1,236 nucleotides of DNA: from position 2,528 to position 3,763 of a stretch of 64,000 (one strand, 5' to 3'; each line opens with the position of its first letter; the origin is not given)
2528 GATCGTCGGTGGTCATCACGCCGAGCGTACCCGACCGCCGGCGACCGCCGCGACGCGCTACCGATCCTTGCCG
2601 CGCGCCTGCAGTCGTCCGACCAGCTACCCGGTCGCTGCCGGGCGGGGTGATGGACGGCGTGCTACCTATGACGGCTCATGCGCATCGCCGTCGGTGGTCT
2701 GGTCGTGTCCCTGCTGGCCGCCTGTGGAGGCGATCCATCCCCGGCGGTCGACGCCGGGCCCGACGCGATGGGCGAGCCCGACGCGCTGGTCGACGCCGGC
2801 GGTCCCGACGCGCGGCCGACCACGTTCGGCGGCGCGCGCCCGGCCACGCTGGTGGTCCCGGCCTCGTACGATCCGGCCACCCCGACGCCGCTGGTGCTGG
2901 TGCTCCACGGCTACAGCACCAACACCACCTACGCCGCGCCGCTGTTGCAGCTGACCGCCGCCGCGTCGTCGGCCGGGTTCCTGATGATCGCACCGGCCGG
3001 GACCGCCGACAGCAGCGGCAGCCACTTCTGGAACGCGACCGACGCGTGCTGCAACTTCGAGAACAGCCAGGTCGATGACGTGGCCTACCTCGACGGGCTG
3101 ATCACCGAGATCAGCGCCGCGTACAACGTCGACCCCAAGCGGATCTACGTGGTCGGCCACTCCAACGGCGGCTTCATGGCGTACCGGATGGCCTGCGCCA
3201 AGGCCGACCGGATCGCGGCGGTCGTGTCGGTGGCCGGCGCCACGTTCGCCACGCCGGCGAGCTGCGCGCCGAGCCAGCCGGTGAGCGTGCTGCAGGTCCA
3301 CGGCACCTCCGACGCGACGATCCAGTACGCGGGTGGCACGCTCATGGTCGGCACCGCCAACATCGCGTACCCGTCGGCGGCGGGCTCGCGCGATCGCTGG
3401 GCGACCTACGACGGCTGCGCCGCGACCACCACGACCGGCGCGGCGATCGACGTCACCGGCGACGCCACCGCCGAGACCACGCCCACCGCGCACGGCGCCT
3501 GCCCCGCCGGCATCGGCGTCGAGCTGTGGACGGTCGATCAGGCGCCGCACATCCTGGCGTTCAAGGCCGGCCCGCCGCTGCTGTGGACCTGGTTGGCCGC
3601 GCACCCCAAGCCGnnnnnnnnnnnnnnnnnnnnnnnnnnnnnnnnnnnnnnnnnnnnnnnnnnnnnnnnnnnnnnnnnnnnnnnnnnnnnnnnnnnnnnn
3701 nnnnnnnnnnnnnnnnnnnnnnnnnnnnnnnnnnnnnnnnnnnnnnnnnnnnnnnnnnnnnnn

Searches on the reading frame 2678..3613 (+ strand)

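Call 44: search_protein_families(library=pfam, proteins=[window:2678-3613:+], max_evalue=0.001)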
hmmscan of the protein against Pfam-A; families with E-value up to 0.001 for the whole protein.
window:2678-3613:+ (312 aa): 14 families
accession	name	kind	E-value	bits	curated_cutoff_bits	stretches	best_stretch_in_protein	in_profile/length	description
PF00756.26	Esterase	-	1e-06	29.1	22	1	52-249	6-173/251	Putative esterase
PF00561.26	Abhydrolase_1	-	1.6e-06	28.4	25.8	1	71-195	1-111/245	alpha/beta hydrolase fold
PF07224.18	Chlorophyllase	-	2.7e-06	26.9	26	1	68-177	40-139/301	Chlorophyllase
PF02230.22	Abhydrolase_2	-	7.4e-06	26.4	23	1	147-221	98-176/217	Phospholipase/Carboxylesterase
PF12697.13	Abhydrolase_6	-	1.6e-05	26.1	26.3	1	73-218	1-121/217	Alpha/beta hydrolase family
PF00326.27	Peptidase_S9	-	1.8e-05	24.8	22.6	1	145-189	55-99/213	Prolyl oligopeptidase family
PF07819.20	PGAP1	-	2.2e-05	24.8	24.3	1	133-197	67-132/233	PGAP1-like alpha/beta domain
PF07859.19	Abhydrolase_3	-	3.8e-05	24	25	1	136-235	54-155/210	alpha/beta hydrolase fold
PF06821.19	Ser_hydrolase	-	4.3e-05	23.9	22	0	137-196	38-99/172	Serine hydrolase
PF01738.24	DLH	-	5.5e-05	23.3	21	1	70-217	13-159/217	Dienelactone hydrolase family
PF10503.15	Esterase_PHB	-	0.00013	21.8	23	1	70-196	16-139/219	Esterase PHB depolymerase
PF12146.15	Hydrolase_4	-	0.00019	21.3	27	1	138-198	62-120/239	Serine aminopeptidase, S33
PF20434.5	BD-FAE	-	0.00027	20.9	26.8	0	133-176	68-111/215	BD-FAE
PF05448.18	AXE1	-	0.00093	18.5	21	0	136-184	156-205/321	Acetyl xylan esterase (AXE1)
